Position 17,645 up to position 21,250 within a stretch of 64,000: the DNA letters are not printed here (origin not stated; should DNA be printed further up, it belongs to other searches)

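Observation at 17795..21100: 1101-aa partner protein built from the same repeat family, translationally coupled to virB10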

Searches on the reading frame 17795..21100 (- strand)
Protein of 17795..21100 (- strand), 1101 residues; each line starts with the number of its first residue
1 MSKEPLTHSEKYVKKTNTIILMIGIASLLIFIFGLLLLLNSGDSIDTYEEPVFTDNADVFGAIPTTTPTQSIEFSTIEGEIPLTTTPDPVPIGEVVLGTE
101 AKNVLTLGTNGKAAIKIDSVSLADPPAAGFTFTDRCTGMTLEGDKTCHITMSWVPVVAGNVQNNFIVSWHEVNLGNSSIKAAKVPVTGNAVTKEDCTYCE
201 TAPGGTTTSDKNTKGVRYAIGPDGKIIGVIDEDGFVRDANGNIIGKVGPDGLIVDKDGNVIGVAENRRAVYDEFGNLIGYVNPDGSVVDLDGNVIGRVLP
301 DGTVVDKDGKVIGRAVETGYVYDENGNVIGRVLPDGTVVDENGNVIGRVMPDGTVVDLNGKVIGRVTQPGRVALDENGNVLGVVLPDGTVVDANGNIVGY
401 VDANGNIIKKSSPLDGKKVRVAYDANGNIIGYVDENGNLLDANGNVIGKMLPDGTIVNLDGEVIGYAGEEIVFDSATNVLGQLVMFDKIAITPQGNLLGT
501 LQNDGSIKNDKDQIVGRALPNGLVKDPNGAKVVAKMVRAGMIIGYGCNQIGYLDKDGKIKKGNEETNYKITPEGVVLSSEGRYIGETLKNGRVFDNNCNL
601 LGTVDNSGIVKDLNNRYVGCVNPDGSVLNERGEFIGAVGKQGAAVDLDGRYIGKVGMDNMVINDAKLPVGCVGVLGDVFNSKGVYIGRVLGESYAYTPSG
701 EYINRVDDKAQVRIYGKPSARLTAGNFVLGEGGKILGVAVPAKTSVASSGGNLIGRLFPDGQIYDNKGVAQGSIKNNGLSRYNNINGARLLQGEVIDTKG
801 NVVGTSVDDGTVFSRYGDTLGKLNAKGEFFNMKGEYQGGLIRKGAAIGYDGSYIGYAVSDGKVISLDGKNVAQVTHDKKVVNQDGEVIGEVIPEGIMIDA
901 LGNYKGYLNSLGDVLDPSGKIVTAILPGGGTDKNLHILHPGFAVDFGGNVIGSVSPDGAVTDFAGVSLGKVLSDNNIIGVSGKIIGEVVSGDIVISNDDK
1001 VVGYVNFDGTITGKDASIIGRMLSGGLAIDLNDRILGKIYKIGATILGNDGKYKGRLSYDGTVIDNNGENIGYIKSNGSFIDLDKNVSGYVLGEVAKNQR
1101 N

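Call 6: search_protein_families(library=pfam, proteins=[window:17795-21100:-], max_evalue=0.01)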
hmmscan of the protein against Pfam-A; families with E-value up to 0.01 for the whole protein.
window:17795-21100:- (1101 aa): 5 families
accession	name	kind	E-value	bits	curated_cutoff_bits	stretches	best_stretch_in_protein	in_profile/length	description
PF21785.3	Bflower_2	-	9.7e-62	206.2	38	7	267-349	18-96/112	5-fold beta-flower protein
PF12396.14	DUF3659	-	2e-25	88.8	24.8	1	589-638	10-55/61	Protein of unknown function (DUF3659)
PF21784.3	Bflower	-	1.2e-24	87.3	25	3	269-330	2-61/116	4-fold beta flower protein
PF05593.20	RHS_repeat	-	3.9e-20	72.2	22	1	402-438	2-37/38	RHS Repeat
PF15780.11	ASH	-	0.0019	18.8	27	1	92-163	16-84/98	Abnormal spindle-like microcephaly-assoc'd, ASPM-SPD-2-Hydin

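Call 11: find_homologous_proteins(query=window:17798-21100:-, max_evalue=0.00001)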
Query window:17798-21100:- (1101 aa): 1076 proteins with E <= 0.00001 among 8000 candidates; the best 120 are listed.
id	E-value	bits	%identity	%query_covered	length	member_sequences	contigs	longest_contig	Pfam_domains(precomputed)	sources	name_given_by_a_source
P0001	0.0e+0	1947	79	100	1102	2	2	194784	PF21784.4,PF05593.20,PF12396.15,PF21785.4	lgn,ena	-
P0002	0.0e+0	1870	75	100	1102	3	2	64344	PF15780.12,PF21784.4,PF05593.20,PF12396.15,PF21785.4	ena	-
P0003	0.0e+0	1855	75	100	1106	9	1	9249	PF21784.4,PF05593.20,PF12396.15,PF21785.4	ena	-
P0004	0.0e+0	1842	75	100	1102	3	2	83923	PF21784.4,PF05593.20,PF12396.15,PF21785.4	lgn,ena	-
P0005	0.0e+0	1741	71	100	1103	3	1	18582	PF21784.4,PF05593.20,PF12396.15,PF21785.4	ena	-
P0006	0.0e+0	1655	72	92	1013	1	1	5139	PF21784.4,PF05593.20,PF12396.15,PF21785.4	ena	-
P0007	0.0e+0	1636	68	100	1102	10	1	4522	PF21784.4,PF05593.20,PF12396.15,PF21785.4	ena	-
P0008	0.0e+0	1276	67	79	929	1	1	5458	PF21784.4,PF05593.20,PF12396.15,PF21785.4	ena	-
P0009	0.0e+0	1168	40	81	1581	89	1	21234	PF21784.4,PF05593.20,PF12396.15,PF21785.4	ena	-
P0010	0.0e+0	1122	38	80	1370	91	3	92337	PF21784.4,PF05593.20,PF12396.15,PF21785.4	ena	-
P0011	0.0e+0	1120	38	80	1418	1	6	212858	PF21784.4,PF05593.20,PF12396.15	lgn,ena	-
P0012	0.0e+0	1083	40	80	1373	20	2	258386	PF21784.4,PF05593.20,PF12396.15,PF21785.4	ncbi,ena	-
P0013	0.0e+0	1079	36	97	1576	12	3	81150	PF21784.4,PF05593.20,PF12396.15,PF21785.4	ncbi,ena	-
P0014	0.0e+0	1075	38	80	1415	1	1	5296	PF21784.4,PF05593.20,PF12396.15,PF21785.4,PF15535.13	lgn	-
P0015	0.0e+0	1071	39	80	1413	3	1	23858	PF21784.4,PF05593.20,PF12396.15,PF21785.4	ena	-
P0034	1.6e-260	885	39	100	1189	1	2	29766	PF21784.4,PF05593.20,PF12396.15,PF21785.4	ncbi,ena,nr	ncbi:MAG: DUF3659 domain-containing protein [Alphaproteobacteria bacterium]|nr:DUF3659 domain-contai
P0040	2.0e-200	686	29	79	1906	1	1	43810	PF21784.4,PF05593.20,PF12396.15,PF21785.4,PF03743.20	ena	-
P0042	1.8e-153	531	26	79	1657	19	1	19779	PF21784.4,PF05593.20,PF12396.15,PF21785.4,PF03743.20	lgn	-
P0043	1.2e-152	528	34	47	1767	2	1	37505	PF21784.4,PF05593.20,PF12396.15,PF21785.4,PF03743.20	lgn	-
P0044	3.3e-151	523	26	78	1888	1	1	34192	PF21784.4,PF12396.15,PF21785.4,PF03743.20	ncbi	-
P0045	1.1e-150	522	24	81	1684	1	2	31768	PF21784.4,PF05593.20,PF12396.15,PF21785.4,PF03743.20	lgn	-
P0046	1.5e-147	511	30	77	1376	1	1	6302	PF21784.4,PF05593.20,PF12396.15,PF21785.4,PF03743.20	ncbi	-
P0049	5.0e-142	493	27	77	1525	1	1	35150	PF21784.4,PF12396.15,PF21785.4,PF03743.20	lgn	-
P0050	3.2e-135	470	25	79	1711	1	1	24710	PF21784.4,PF12396.15,PF21785.4,PF03743.20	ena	-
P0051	7.9e-133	462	26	80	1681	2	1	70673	PF21784.4,PF05593.20,PF12396.15,PF21785.4,PF03743.20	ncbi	-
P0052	6.3e-132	459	26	79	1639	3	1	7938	PF21784.4,PF05593.20,PF12396.15,PF21785.4,PF03743.20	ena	-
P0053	3.6e-130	454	25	79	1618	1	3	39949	PF21784.4,PF12396.15,PF21785.4,PF03743.20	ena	-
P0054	4.9e-130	453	25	79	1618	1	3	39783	PF21784.4,PF12396.15,PF21785.4,PF03743.20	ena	-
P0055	2.2e-129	451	25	79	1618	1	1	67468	PF21784.4,PF12396.15,PF21785.4,PF03743.20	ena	-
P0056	2.4e-129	451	25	79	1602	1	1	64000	PF21784.4,PF12396.15,PF21785.4,PF03743.20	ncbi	-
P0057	3.0e-129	451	25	79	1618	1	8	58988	PF21784.4,PF12396.15,PF21785.4,PF03743.20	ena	-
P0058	1.0e-128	449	25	79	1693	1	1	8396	PF21784.4,PF12396.15,PF21785.4,PF03743.20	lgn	-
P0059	6.0e-125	436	27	79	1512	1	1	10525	PF21784.4,PF12396.15,PF21785.4,PF03743.20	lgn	-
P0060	1.3e-124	435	26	79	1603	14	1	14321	PF21784.4,PF12396.15,PF21785.4,PF03743.20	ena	-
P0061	4.7e-122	427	26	79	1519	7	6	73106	PF21784.4,PF12396.15,PF21785.4,PF03743.20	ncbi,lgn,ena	-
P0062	2.4e-121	424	27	78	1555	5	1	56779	PF21784.4,PF12396.15,PF21785.4,PF03743.20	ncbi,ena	-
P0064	8.0e-121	423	25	78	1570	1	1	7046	PF21784.4,PF12396.15,PF21785.4,PF03743.20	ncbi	-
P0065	1.3e-120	422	25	79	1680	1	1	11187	PF21784.4,PF12396.15,PF21785.4,PF03743.20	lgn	-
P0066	6.8e-120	420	25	78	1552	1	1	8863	PF21784.4,PF12396.15,PF21785.4,PF03743.20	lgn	-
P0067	7.6e-120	419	25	78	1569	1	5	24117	PF21784.4,PF12396.15,PF21785.4,PF03743.20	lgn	-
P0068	8.8e-120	419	25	78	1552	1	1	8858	PF21784.4,PF12396.15,PF21785.4,PF03743.20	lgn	-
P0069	9.4e-120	419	27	97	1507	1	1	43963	PF21784.4,PF12396.15,PF21785.4,PF03743.20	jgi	jgi:type IV secretory pathway VirB10-like protein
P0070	9.6e-120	419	26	78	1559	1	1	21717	PF21784.4,PF12396.15,PF21785.4,PF03743.20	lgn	-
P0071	9.8e-120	419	26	78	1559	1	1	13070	PF21784.4,PF12396.15,PF21785.4,PF03743.20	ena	-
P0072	1.0e-119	419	25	78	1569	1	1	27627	PF21784.4,PF12396.15,PF21785.4,PF03743.20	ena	-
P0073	1.0e-119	419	25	78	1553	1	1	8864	PF21784.4,PF12396.15,PF21785.4,PF03743.20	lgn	-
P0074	1.1e-119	419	25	78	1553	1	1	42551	PF21784.4,PF12396.15,PF21785.4,PF03743.20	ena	-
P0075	1.1e-119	419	25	78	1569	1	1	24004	PF21784.4,PF12396.15,PF21785.4,PF03743.20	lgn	-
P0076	1.1e-119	419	26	79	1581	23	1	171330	PF21784.4,PF12396.15,PF21785.4,PF03743.20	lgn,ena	-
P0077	1.3e-119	419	25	78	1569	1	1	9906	PF21784.4,PF12396.15,PF21785.4,PF03743.20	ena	-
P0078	1.3e-119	419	25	78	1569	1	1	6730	PF21784.4,PF12396.15,PF21785.4,PF03743.20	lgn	-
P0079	1.3e-119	419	25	78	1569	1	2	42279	PF21784.4,PF12396.15,PF21785.4,PF03743.20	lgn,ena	-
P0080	1.3e-119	419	25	78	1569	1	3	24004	PF21784.4,PF12396.15,PF21785.4,PF03743.20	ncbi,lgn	-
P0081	1.3e-119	419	25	78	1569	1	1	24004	PF21784.4,PF12396.15,PF21785.4,PF03743.20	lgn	-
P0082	1.3e-119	419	25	78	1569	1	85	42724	PF21784.4,PF12396.15,PF21785.4,PF03743.20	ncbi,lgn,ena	-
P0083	1.3e-119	419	25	78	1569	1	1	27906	PF21784.4,PF12396.15,PF21785.4,PF03743.20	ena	-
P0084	1.3e-119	419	25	78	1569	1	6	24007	PF21784.4,PF12396.15,PF21785.4,PF03743.20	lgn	-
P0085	1.3e-119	419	25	78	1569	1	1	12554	PF21784.4,PF12396.15,PF21785.4,PF03743.20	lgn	-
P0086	1.3e-119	419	25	78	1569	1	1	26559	PF21784.4,PF12396.15,PF21785.4,PF03743.20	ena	-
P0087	1.5e-119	419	25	78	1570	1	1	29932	PF21784.4,PF12396.15,PF21785.4,PF03743.20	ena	-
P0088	1.6e-119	418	25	78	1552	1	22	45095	PF21784.4,PF12396.15,PF21785.4,PF03743.20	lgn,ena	-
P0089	1.6e-119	418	25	78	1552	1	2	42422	PF21784.4,PF12396.15,PF21785.4,PF03743.20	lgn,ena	-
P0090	1.6e-119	418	25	78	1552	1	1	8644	PF21784.4,PF12396.15,PF21785.4,PF03743.20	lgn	-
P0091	1.6e-119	418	25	78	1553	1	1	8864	PF21784.4,PF12396.15,PF21785.4,PF03743.20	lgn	-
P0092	1.8e-119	418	26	78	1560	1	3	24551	PF21784.4,PF12396.15,PF21785.4,PF03743.20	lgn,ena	-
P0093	1.8e-119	418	25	78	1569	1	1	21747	PF21784.4,PF12396.15,PF21785.4,PF03743.20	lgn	-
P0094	1.8e-119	418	25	78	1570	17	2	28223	PF21784.4,PF12396.15,PF21785.4,PF03743.20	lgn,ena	-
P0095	2.0e-119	418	25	78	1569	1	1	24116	PF21784.4,PF12396.15,PF21785.4,PF03743.20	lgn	-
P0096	2.0e-119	418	25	78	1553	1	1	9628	PF21784.4,PF12396.15,PF21785.4,PF03743.20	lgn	-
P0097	2.2e-119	418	25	78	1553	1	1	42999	PF21784.4,PF12396.15,PF21785.4,PF03743.20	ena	-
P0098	2.3e-119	418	25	78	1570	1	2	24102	PF21784.4,PF12396.15,PF21785.4,PF03743.20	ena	-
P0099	2.4e-119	418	26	78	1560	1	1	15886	PF21784.4,PF12396.15,PF21785.4,PF03743.20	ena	-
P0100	2.5e-119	418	25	78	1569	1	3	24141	PF21784.4,PF12396.15,PF21785.4,PF03743.20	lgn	-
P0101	2.6e-119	418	25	78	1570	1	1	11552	PF21784.4,PF12396.15,PF21785.4,PF03743.20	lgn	-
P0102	2.7e-119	418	25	78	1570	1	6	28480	PF21784.4,PF12396.15,PF21785.4,PF03743.20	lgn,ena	-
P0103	2.7e-119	418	25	78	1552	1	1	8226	PF21784.4,PF12396.15,PF21785.4,PF03743.20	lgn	-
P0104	2.7e-119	418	25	78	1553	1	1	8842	PF21784.4,PF12396.15,PF21785.4,PF03743.20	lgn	-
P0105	2.9e-119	418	25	78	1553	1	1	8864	PF21784.4,PF12396.15,PF21785.4,PF03743.20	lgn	-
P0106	3.0e-119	418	25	78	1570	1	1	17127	PF21784.4,PF12396.15,PF21785.4,PF03743.20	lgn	-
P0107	3.0e-119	418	25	78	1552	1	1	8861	PF21784.4,PF12396.15,PF21785.4,PF03743.20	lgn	-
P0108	3.0e-119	418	25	78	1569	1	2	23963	PF21784.4,PF12396.15,PF21785.4,PF03743.20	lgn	-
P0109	3.1e-119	417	25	78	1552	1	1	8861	PF21784.4,PF12396.15,PF21785.4,PF03743.20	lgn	-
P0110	3.1e-119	417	25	78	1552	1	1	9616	PF21784.4,PF12396.15,PF21785.4,PF03743.20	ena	-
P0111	3.2e-119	417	25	78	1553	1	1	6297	PF21784.4,PF12396.15,PF21785.4,PF03743.20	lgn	-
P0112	3.2e-119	417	25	78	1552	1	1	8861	PF21784.4,PF12396.15,PF21785.4,PF03743.20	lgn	-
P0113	3.2e-119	417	25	78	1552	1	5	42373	PF21784.4,PF12396.15,PF21785.4,PF03743.20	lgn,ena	-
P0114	3.2e-119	417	25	78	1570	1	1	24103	PF21784.4,PF12396.15,PF21785.4,PF03743.20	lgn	-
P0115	3.2e-119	417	25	78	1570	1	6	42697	PF21784.4,PF12396.15,PF21785.4,PF03743.20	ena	-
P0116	3.2e-119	417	25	78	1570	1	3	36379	PF21784.4,PF12396.15,PF21785.4,PF03743.20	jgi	jgi:conjugation trbI family protein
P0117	3.2e-119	417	25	78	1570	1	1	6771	PF21784.4,PF12396.15,PF21785.4,PF03743.20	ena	-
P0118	3.2e-119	417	25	78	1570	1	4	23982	PF21784.4,PF12396.15,PF21785.4,PF03743.20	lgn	-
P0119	3.2e-119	417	25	78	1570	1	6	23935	PF21784.4,PF12396.15,PF21785.4,PF03743.20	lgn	-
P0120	3.2e-119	417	25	78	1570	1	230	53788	PF21784.4,PF12396.15,PF21785.4,PF03743.20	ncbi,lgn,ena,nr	ncbi:MAG: hypothetical protein KH123_06840 [Azospirillum sp.]|nr:hypothetical protein [Azospirillum 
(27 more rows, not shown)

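Call 13: find_encoding_contigs(protein=P0034, flank=10000, max_places=2)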
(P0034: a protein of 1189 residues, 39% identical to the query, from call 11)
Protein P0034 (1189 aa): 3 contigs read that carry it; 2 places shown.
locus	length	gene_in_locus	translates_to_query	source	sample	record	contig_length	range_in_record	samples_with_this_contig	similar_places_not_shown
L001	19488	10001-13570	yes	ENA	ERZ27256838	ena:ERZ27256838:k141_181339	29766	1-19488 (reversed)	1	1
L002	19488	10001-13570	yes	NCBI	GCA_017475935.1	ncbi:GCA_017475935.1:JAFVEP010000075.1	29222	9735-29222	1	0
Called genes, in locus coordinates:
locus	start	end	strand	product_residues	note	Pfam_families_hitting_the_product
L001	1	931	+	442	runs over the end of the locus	-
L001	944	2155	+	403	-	-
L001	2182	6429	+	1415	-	-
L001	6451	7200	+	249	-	PF04335:VirB8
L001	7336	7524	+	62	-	-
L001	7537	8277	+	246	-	PF04335:VirB8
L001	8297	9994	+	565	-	PF03524:CagX, PF05036:SPOR (faint)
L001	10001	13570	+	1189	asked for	PF21784:Bflower (faint), PF05593:RHS_repeat (faint), PF21785:Bflower_2, PF12396:DUF3659 (weak), PF21785:Bflower_2, PF12396:DUF3659 (weak), PF21785:Bflower_2 (weak)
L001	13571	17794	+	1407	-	PF21784:Bflower (faint), PF21785:Bflower_2, PF03743:TrbI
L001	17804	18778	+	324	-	PF00437:T2SSE, PF01580:FtsK_SpoIIIE (faint)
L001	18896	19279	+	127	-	-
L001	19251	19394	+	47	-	-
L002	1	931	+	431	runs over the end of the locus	-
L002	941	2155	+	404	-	-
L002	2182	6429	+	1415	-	-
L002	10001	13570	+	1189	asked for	PF21784:Bflower (faint), PF05593:RHS_repeat (faint), PF21785:Bflower_2, PF12396:DUF3659 (weak), PF21785:Bflower_2, PF12396:DUF3659 (weak), PF21785:Bflower_2 (weak)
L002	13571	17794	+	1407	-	PF21784:Bflower (faint), PF21785:Bflower_2, PF03743:TrbI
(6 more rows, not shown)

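Call 14: find_encoding_contigs(protein=P0012, flank=10000, max_places=2)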
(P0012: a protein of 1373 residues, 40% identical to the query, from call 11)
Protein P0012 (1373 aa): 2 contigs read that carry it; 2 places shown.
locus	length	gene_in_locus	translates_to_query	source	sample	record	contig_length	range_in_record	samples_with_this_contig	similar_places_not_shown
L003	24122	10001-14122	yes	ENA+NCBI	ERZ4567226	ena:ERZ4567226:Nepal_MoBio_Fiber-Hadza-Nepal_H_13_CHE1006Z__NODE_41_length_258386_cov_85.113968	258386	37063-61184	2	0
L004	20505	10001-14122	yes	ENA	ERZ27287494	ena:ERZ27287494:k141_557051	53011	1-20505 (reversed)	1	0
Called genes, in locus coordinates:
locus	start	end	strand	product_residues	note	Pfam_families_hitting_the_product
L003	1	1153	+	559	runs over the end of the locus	-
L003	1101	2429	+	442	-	-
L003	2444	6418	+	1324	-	-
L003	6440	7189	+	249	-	PF04335:VirB8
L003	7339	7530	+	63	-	-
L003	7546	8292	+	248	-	PF04335:VirB8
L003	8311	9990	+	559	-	-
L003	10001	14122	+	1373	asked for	PF05593:RHS_repeat (faint), PF21785:Bflower_2, PF12396:DUF3659 (weak), PF21785:Bflower_2, PF21784:Bflower (weak), PF21785:Bflower_2, PF21784:Bflower (weak)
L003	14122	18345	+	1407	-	PF12396:DUF3659 (faint), PF21784:Bflower (faint), PF21785:Bflower_2, PF03743:TrbI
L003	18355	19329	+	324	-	PF00437:T2SSE, PF01580:FtsK_SpoIIIE (faint)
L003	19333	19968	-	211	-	PF03193:RsgA_GTPase (weak), PF00009:GTP_EFTU (faint), PF01926:MMR_HSR1, PF02421:FeoB_N (weak)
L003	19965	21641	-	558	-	PF14849:YidC_periplas, PF02096:60KD_IMP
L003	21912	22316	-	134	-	PF00825:Ribonuclease_P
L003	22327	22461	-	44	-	PF00468:Ribosomal_L34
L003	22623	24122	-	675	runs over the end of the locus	PF00535:Glycos_transf_2 (weak), PF13506:Glyco_transf_21 (weak), PF13632:Glyco_trans_2_3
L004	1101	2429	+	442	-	-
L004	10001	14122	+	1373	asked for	PF05593:RHS_repeat (faint), PF21785:Bflower_2, PF12396:DUF3659 (weak), PF21785:Bflower_2, PF21784:Bflower (weak), PF21785:Bflower_2, PF21784:Bflower (weak)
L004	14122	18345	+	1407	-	PF12396:DUF3659 (faint), PF21784:Bflower (faint), PF21785:Bflower_2, PF03743:TrbI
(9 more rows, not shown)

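Call 15: find_encoding_contigs(protein=P0120, flank=10000, max_places=2)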
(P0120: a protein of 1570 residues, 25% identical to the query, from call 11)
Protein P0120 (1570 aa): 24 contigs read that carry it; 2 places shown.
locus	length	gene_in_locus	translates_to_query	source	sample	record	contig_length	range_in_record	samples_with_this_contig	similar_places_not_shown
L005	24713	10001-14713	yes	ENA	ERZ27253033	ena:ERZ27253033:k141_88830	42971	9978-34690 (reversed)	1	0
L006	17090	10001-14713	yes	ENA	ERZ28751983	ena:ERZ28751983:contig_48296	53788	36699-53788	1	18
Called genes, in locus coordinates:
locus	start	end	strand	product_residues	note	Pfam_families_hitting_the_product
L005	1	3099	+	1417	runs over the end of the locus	-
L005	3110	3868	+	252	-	PF04335:VirB8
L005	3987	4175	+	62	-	-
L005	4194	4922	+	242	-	PF04335:VirB8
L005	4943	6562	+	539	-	PF03524:CagX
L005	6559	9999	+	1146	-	-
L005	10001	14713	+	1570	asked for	PF12396:DUF3659 (faint), PF21784:Bflower (faint), PF21785:Bflower_2, PF03743:TrbI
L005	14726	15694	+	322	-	PF00437:T2SSE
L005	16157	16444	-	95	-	-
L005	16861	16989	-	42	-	-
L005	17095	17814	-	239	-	-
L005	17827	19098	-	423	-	-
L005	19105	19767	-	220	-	-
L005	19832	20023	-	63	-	-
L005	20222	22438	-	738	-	-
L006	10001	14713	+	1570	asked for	PF12396:DUF3659 (faint), PF21784:Bflower (faint), PF21785:Bflower_2, PF03743:TrbI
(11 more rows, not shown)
